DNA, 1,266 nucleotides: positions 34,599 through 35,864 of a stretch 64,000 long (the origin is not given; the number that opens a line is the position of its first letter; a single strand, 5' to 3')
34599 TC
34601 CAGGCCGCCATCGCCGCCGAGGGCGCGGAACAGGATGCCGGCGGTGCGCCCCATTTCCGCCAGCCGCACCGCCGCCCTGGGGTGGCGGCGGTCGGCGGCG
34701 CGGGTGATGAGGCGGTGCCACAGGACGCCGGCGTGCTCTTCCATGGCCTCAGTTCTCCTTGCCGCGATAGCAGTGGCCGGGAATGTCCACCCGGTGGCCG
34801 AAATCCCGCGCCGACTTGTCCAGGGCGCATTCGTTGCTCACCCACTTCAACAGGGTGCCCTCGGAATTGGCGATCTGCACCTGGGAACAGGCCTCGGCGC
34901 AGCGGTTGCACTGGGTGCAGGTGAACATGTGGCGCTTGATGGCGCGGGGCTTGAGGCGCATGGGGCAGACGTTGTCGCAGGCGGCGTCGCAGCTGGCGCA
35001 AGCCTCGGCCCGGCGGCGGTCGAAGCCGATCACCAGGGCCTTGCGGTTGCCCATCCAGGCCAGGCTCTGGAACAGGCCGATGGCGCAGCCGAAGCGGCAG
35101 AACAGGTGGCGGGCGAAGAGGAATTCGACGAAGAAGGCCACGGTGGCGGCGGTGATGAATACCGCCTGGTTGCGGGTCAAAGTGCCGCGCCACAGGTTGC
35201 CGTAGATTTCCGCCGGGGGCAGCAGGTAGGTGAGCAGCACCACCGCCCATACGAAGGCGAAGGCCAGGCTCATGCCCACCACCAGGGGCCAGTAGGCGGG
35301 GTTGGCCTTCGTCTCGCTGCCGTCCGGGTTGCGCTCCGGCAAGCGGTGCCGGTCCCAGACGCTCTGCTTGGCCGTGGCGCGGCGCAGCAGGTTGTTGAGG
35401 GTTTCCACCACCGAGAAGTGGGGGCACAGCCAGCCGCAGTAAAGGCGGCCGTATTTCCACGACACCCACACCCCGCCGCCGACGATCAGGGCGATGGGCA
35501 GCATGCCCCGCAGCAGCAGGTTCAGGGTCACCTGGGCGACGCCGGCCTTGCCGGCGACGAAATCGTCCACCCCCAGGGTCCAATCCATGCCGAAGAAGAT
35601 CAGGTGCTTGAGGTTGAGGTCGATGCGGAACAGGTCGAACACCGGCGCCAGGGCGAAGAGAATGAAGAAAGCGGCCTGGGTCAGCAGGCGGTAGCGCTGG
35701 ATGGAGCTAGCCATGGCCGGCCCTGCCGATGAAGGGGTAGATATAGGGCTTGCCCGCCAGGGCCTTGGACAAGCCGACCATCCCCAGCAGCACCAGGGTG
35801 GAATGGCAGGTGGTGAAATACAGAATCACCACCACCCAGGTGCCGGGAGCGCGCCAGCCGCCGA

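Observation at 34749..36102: A CcoG/NapH-like membrane polyferredoxin and a 4-TM protein are translationally coupled between norQ and norD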

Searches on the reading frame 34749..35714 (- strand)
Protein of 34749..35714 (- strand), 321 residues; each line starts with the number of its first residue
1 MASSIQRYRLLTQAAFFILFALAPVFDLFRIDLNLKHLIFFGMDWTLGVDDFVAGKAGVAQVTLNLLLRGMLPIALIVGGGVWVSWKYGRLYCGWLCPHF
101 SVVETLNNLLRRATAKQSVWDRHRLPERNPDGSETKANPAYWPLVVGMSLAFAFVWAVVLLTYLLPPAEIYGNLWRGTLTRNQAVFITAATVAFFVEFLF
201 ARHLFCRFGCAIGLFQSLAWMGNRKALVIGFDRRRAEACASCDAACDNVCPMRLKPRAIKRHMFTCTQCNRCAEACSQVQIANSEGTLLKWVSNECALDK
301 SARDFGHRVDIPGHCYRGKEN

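Call 3: search_protein_families(library=pfam, proteins=[window:34749-35714:-], max_evalue=0.01)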
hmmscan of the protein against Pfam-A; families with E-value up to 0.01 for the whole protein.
window:34749-35714:- (321 aa): 4 families
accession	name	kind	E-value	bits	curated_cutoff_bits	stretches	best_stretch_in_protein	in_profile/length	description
PF12801.12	Fer4_5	-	1.6e-09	38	22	1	74-113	5-44/48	4Fe-4S binding domain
PF13746.11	Fer4_18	-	0.0022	18.6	27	0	236-293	58-113/114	4Fe-4S dicluster domain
PF13484.11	Fer4_16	-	0.0026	19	30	0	265-284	1-20/66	4Fe-4S double cluster binding domain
PF14697.11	Fer4_21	-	0.0095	16.5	35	0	265-296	7-41/59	4Fe-4S dicluster domain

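Call 4: search_protein_families(library=ncbifam, proteins=[window:34749-35714:-], max_evalue=0.01)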
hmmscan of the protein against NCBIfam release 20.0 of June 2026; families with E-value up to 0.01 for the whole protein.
window:34749-35714:- (321 aa): 7 families
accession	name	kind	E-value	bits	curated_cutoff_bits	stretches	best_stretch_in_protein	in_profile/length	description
TIGR02163.1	napH_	subfamily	1.2e-13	51.2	213.05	1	8-278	4-248/255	NapH/MauN family ferredoxin-type protein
NF007013.0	PRK09477.1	equivalog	3.8e-13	49.2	234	1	9-279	28-272/286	quinol dehydrogenase ferredoxin subunit NapH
TIGR02745.1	ccoG_rdxA_fixG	equivalog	8.5e-12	44.7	316.7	1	82-295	66-287/435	cytochrome c oxidase accessory protein CcoG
NF046105.1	TransRegNosR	equivalog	0.0043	15.4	1000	0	89-117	496-525/680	transcriptional regulator NosR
NF045874.1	Vhu_polyferre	exception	0.0061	15.3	600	1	236-299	6-64/381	F420-non-reducing hydrogenase associated-polyferredoxin VhuB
NF043069.1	T4HPD_activ_SAM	equivalog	0.0077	15.6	425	0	229-278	46-94/299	trans-4-hydroxy-L-proline dehydratase activase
NF001988.0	PRK00783.1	equivalog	0.0087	15.7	153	0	221-292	158-231/266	DNA-directed RNA polymerase subunit D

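Call 5: find_homologous_proteins(query=window:34749-35714:-, max_evalue=0.00001)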
Query window:34749-35714:- (321 aa): 3309 proteins with E <= 0.00001 among 6465 candidates; the best 120 are listed.
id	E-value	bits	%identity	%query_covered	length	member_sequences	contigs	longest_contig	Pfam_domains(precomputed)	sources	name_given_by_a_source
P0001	1.8e-221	753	100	100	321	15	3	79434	PF12801.13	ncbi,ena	-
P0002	9.8e-173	592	77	98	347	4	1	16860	PF12801.13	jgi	jgi:ferredoxin-type protein NapH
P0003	5.1e-169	580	72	99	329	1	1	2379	PF12801.13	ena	-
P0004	4.7e-166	570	71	100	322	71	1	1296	PF12801.13,PF13746.12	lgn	-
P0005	1.6e-165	569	71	100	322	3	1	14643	PF12801.13,PF13746.12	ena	-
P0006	9.6e-165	566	71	100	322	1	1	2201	PF12801.13,PF13746.12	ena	-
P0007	1.4e-164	565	71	100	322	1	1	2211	PF12801.13,PF13746.12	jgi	-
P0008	3.7e-163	561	72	99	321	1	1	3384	PF12801.13,PF13746.12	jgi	jgi:polyferredoxin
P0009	6.2e-163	560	72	98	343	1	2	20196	PF12801.13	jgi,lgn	jgi:polyferredoxin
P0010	7.9e-163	560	70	100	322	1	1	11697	PF12801.13,PF13746.12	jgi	jgi:ferredoxin-type protein NapH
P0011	8.6e-163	560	74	97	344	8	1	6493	PF12801.13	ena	-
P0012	1.3e-162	559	72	98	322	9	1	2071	PF12801.13,PF13746.12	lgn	-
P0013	1.4e-162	559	73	98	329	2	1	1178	PF12801.13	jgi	-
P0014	2.7e-162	558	71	99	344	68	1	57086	PF12801.13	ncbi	-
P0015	3.0e-162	558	69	99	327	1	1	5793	PF12801.13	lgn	-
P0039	5.2e-158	544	69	100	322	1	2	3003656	PF12801.13,PF13746.12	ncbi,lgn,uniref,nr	ncbi:4Fe-4S binding protein [Sideroxydans lithotrophicus]|uniref:Iron-sulfur cluster-binding protein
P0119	1.4e-132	460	63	93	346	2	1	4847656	PF12801.13,PF13746.12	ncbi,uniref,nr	ncbi:4Fe-4S binding protein [Noviherbaspirillum denitrificans]|uniref:4Fe-4S binding protein n=1 Tax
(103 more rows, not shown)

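Call 6: find_encoding_contigs(protein=P0039, flank=8000, max_places=2)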
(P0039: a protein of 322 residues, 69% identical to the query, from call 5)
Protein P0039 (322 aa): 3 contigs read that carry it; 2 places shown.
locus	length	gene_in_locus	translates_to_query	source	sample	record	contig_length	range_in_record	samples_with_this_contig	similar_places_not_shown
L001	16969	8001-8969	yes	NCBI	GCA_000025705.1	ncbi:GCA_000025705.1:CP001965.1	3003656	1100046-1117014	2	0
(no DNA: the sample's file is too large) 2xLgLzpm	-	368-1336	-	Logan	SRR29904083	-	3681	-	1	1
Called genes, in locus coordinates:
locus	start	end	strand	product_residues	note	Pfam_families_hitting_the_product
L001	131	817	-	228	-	PF00027:cNMP_binding, PF13545:HTH_Crp_2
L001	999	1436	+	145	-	PF01814:Hemerythrin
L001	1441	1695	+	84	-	PF01206:TusA (weak), PF10006:DUF2249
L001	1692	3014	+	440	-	-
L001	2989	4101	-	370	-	-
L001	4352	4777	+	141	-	PF00034:Cytochrom_C, PF13442:Cytochrome_CBB3 (weak)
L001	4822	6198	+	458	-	PF00115:COX1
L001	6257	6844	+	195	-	PF00510:COX3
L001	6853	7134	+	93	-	PF03626:COX4_pro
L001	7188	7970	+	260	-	PF01078:Mg_chelatase (faint), PF07728:AAA_5, PF08406:CbbQ_C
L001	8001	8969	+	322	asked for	PF12801:Fer4_5, PF13746:Fer4_18 (weak)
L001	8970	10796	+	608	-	PF00092:VWA (weak), PF13519:VWA_2 (weak)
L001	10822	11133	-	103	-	-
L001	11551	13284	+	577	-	PF00034:Cytochrom_C (weak), PF13442:Cytochrome_CBB3, PF02239:Cytochrom_D1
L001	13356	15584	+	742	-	PF07715:Plug, PF00593:TonB_dep_Rec_b-barrel, PF14905:OMP_b-brl_3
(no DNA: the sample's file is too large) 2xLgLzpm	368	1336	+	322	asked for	PF12801:Fer4_5, PF13746:Fer4_18 (weak)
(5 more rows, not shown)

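Call 7: find_encoding_contigs(protein=P0119, flank=8000, max_places=2)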
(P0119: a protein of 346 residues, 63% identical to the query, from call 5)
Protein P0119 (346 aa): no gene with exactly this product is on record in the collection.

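Call 9: find_related_loci(query=A1, collection=genome_contigs, flank=8000)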
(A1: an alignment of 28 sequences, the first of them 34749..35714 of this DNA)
Query A1 (321 aa) in genome_contigs; peptide patterns used: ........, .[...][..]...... (x = any residue, [..] = any of these).
600 stretches matched a pattern (row limit reached: there are more); 593 encode a relative of the query (tblastn E <= 1e-3); the best 80 are kept; 80 distinct loci.
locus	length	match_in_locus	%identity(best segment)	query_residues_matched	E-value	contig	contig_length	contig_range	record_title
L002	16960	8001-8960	95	1-320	0e+0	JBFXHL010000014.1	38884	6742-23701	MAG: Sulfuricellaceae bacterium isolate CA_2019_TPIn_186 NODE_3232_length_38884_cov_5.001574_TPIn, whole genome shotgun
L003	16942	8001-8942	74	3-316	1e-167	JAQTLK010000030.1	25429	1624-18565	MAG: Sulfuricella sp. isolate STA_15 NODE_3652_length_25429_cov_76.354873_Sandtown_A, whole genome shotgun sequence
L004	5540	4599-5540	75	3-316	2e-168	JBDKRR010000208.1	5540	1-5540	MAG: Sulfuricella sp. isolate 5_bin.115_R1 c_000000439955, whole genome shotgun sequence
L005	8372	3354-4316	71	1-321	6e-162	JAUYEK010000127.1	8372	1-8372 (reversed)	MAG: Sulfuricella sp. isolate C21_concoct.bin.102_sub C21_k141_404926, whole genome shotgun sequence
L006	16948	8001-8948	72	1-316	8e-162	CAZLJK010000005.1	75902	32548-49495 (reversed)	MAG TPA_asm: uncultured Sulfuricella sp. isolate SRP062349_co5_237 genome assembly, contig: NODE_43_length_75902_cov_52.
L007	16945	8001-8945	72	3-317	2e-161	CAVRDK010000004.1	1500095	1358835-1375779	MAG: uncultured beta proteobacterium isolate MFD01231.bin.1.102 genome assembly, contig: contig_20053, whole genome shot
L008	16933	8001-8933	73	6-316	1e-161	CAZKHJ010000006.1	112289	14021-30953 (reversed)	MAG TPA_asm: uncultured Sulfuricella sp. isolate binchicken_co326_84 genome assembly, contig: NODE_45_length_112289_cov_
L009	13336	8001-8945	71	3-317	1e-160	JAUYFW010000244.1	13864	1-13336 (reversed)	MAG: Sulfurimicrobium sp. isolate C21_metabat.bin.40 C21_k141_78319, whole genome shotgun sequence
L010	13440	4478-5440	71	1-321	1e-160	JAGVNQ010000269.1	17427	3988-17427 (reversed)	MAG: Sideroxydans sp. isolate DeMMO3_12 c_000000055309, whole genome shotgun sequence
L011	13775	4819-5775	71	3-321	2e-160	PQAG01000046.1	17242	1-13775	MAG: Nitrosomonadales bacterium isolate FeB_15 contig_29628, whole genome shotgun sequence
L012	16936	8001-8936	72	6-317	7e-160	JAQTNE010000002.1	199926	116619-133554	MAG: Sulfuricella sp. isolate STA_57 NODE_138_length_199926_cov_30.202458_Sandtown_A, whole genome shotgun sequence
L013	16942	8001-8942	72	6-319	5e-160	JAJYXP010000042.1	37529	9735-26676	MAG: Proteobacteria bacterium isolate FK3.bin53 NODE_2068_length_37529_cov_29.774130, whole genome shotgun sequence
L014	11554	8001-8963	68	1-321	2e-158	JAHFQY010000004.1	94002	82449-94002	MAG: Nitrosomonadales bacterium isolate nzgw561 NODE_140_length_94003_cov_4.105036, whole genome shotgun sequence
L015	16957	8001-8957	68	4-321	2e-156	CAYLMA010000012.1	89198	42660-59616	MAG TPA_asm: uncultured Sulfuricella sp. isolate SRP302447_co1_56 genome assembly, contig: NODE_859_length_89198_cov_53.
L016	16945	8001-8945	70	3-317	8e-156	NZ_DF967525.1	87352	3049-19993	Sulfuricella sp. T08, whole genome shotgun sequence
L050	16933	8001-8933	57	6-319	2e-128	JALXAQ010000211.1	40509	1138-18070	MAG: Thiotrichaceae bacterium isolate T2_metabat2_scaf2bin.004 T2_NODE_620_length_40509_cov_3.433386, whole genome shotg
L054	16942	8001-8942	56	3-316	1e-127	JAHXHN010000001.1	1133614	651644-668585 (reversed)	MAG: Candidatus Thiodiazotropha sp. (ex Codakia rugifera) isolate L098_Th1 c_000000000001, whole genome shotgun sequence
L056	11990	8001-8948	57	6-321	1e-127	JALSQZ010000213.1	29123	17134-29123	MAG: Sedimenticola sp. isolate 356-308_maxbin2_scaf2bin.147 356-308_scaffold_855_c1, whole genome shotgun sequence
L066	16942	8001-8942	55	3-316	1e-124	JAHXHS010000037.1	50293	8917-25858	MAG: Candidatus Thiodiazotropha sp. (ex Epidulcina cf. delphinae) isolate 3502H_Th2 c_000000000044, whole genome shotgun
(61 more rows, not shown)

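Call 25: search_solved_structures(query=A1, max_evalue=1, show_alignments=2)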
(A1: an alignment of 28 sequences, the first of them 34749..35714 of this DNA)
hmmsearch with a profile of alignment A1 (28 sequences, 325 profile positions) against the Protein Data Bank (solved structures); distinct sequences matched with E-value up to 1: 3.
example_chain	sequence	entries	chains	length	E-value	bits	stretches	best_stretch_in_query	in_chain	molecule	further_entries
6cfw_N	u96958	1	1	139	0.07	15.5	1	235-296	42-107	NADH-plastoquinone oxidoreductase subunit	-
7d66_B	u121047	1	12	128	0.22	13.9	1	168-224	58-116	Ubiquitin family protein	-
7tcg_A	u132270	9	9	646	0.27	13.6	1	136-225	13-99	Bacitracin export permease protein BceB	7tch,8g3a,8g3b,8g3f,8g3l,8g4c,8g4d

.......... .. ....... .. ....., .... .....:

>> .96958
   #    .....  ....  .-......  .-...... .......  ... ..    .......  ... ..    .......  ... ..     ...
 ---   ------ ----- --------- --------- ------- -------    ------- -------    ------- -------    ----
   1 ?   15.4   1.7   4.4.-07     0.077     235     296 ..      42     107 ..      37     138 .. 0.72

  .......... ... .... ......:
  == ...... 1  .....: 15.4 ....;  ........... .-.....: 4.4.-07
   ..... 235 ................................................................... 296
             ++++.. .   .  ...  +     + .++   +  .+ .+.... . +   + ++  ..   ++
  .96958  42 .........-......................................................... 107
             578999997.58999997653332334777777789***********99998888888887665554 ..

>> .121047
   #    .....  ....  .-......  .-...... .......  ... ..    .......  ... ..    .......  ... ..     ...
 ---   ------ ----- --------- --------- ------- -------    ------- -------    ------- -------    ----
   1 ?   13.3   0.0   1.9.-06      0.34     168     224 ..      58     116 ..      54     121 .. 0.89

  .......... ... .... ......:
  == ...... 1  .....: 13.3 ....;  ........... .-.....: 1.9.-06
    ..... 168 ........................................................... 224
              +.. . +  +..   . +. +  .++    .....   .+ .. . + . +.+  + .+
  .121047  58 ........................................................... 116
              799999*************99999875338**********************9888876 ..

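Call 31: predict_structure(alignment_id=A1)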
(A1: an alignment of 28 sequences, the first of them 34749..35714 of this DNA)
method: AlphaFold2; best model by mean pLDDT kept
length: 321 residues; sequences in the alignment: 28
mean_pLDDT: 62.1   pTM: 0.55
mean pLDDT of the five models: 62.1, 61.0, 59.2, 58.6, 57.6
residues with pLDDT >= 90: 33; 70-90: 90; 50-70: 90; < 50: 108
segments of 3 or more residues with pLDDT < 50: 1-3, 89-92, 224-313, 315-321
pLDDT, mean of each block of 10 residues (from residue 1): 57 76 77 71 66 69 71 70 59 58 77 73 56 73 91 91 86 91 92 86 57 56 45 38 32 32 35 42 40 38 41 45 33
secondary structure, 60 per line:
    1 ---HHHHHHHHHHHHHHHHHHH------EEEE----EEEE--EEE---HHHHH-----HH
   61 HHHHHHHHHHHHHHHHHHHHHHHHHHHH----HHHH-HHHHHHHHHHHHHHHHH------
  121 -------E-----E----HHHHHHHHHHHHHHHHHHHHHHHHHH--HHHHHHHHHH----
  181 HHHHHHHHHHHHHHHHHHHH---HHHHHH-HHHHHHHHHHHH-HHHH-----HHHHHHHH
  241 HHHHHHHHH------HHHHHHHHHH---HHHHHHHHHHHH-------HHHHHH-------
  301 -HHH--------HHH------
elements in order: H4-22 E29-32 E37-40 E43-45 H49-53 H59-88 H93-96 H98-114 H139-164 H167-176 H181-200 H204-209 H211-222 H224-227 H233-249 H256-265 H269-280 H288-293

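Call 32: search_dna_similar(query=window:34749-35714:-, collection=plasmids, mode=protein, max_evalue=1e-10, max_rows=30)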
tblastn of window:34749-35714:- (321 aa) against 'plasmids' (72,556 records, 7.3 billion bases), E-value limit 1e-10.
Records with a match: 3; places in all: 3; records where one place covers at least 80% of the query: 3.
Best place of each record, by identity: <60% 3.
By first word of the organism name: Thiothrix 1; Amphritea 1; Sphaerotilus 1.
By predicted mobility (MOB-suite, as given by PLSDB): non-mobilizable 3.
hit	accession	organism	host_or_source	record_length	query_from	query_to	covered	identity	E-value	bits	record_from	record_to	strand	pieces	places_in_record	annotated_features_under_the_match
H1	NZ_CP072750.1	Thiothrix fructosivorans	cell culture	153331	4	321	99%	54.9%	2e-94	313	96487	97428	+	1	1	4Fe-4S binding protein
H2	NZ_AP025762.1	Amphritea japonica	-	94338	1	295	92%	48.1%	1e-68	239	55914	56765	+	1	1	4Fe-4S binding protein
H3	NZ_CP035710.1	Sphaerotilus sulfidivorans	cell culture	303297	5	304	93%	46.6%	2e-71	246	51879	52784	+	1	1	4Fe-4S binding protein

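Call 34: get_annotated_region(hit=H2, flank=7000)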
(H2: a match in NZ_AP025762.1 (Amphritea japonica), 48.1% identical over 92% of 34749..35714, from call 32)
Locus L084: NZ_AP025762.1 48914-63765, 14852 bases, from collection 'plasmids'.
description: Amphritea japonica strain JCM 14782 plasmid pJCM14782, complete sequence
organism: Amphritea japonica (NCBI taxid 452627)
taxonomy: Bacteria; Pseudomonadota; Gammaproteobacteria; Oceanospirillales; Oceanospirillaceae; Amphritea; Amphritea japonica
host: -; source: -; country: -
typing (MOB-suite, as given by PLSDB): non-mobilizable
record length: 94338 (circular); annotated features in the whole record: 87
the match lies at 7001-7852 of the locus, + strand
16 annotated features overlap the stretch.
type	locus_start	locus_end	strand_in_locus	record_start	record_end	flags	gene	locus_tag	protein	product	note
CDS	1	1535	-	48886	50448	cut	-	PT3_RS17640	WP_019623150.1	AAA family ATPase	-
CDS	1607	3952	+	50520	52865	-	mrcB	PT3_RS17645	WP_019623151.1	penicillin-binding protein 1B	GO:0009252 - peptidoglycan biosynthetic process [Evidence IEA]; GO:0046677 - response to antibiotic [Evidence IEA]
CDS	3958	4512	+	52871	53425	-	-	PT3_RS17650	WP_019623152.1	tetratricopeptide repeat protein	-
CDS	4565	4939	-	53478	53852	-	-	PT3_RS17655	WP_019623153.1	hypothetical protein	-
CDS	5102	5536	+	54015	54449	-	-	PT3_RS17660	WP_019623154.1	cytochrome c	-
CDS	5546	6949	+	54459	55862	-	-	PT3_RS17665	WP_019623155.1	cbb3-type cytochrome c oxidase subunit I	GO:0009060 - aerobic respiration [Evidence IEA]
CDS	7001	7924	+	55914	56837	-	-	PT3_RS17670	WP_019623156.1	4Fe-4S binding protein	-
CDS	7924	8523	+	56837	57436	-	-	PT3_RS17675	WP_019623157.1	cytochrome c oxidase subunit 3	-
CDS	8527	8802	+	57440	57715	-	-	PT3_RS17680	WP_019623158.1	cytochrome C oxidase subunit IV family protein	-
CDS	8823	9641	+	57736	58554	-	-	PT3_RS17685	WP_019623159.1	CbbQ/NirQ/NorQ/GpvN family protein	-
CDS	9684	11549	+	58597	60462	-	-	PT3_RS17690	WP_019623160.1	VWA domain-containing protein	-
CDS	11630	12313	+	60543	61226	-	-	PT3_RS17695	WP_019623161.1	Crp/Fnr family transcriptional regulator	GO:0006355 - regulation of DNA-templated transcription [Evidence IEA]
CDS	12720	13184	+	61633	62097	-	-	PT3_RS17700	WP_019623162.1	hypothetical protein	-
CDS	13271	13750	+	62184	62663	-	-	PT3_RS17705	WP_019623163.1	hypothetical protein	-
CDS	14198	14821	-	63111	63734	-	-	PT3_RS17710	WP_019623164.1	hypothetical protein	-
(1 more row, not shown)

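Call 35: get_annotated_region(hit=H1, flank=7000)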
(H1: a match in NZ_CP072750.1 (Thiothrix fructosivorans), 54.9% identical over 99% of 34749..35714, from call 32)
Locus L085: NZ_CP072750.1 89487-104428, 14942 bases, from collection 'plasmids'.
description: Thiothrix fructosivorans strain ATCC 49748 plasmid pTfr153, complete sequence
organism: Thiothrix fructosivorans (NCBI taxid 111770)
taxonomy: Bacteria; Pseudomonadota; Gammaproteobacteria; Thiotrichales; Thiotrichaceae; Thiothrix; Thiothrix fructosivorans
host: -; source: cell culture; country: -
typing (MOB-suite, as given by PLSDB): non-mobilizable
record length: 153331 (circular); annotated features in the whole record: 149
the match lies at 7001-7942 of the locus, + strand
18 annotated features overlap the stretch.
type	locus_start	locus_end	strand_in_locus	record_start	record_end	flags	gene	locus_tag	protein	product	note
CDS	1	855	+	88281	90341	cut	traG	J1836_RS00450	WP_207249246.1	IncP-type conjugal transfer protein TraG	-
CDS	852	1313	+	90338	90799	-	-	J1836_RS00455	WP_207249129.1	ribbon-helix-helix protein, CopG family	GO:0006355 - regulation of DNA-templated transcription [Evidence IEA]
CDS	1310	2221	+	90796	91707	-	-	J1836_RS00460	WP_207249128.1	ATPase, T2SS/T4P/T4SS family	-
CDS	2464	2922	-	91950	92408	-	-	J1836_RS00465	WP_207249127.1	transcriptional regulator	-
CDS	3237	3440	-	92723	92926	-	-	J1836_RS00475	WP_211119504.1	helicase HerA-like domain-containing protein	-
CDS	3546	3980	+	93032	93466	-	-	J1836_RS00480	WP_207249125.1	cytochrome c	-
CDS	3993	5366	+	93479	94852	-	-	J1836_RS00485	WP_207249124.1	cbb3-type cytochrome c oxidase subunit I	GO:0009060 - aerobic respiration [Evidence IEA]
CDS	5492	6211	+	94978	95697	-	-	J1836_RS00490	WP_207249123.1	glutamine amidotransferase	-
CDS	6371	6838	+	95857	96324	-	-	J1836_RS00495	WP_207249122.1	MCP four helix bundle domain-containing protein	-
CDS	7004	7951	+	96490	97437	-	-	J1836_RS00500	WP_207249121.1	4Fe-4S binding protein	-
CDS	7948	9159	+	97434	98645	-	-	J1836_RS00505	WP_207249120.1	NnrS family protein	-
CDS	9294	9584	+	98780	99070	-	-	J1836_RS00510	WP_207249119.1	hypothetical protein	-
CDS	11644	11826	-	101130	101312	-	-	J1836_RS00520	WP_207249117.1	hypothetical protein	-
CDS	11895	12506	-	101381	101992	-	-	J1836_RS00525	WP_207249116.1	Crp/Fnr family transcriptional regulator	GO:0006355 - regulation of DNA-templated transcription [Evidence IEA]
CDS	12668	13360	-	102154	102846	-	-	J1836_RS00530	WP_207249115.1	Crp/Fnr family transcriptional regulator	GO:0006355 - regulation of DNA-templated transcription [Evidence IEA]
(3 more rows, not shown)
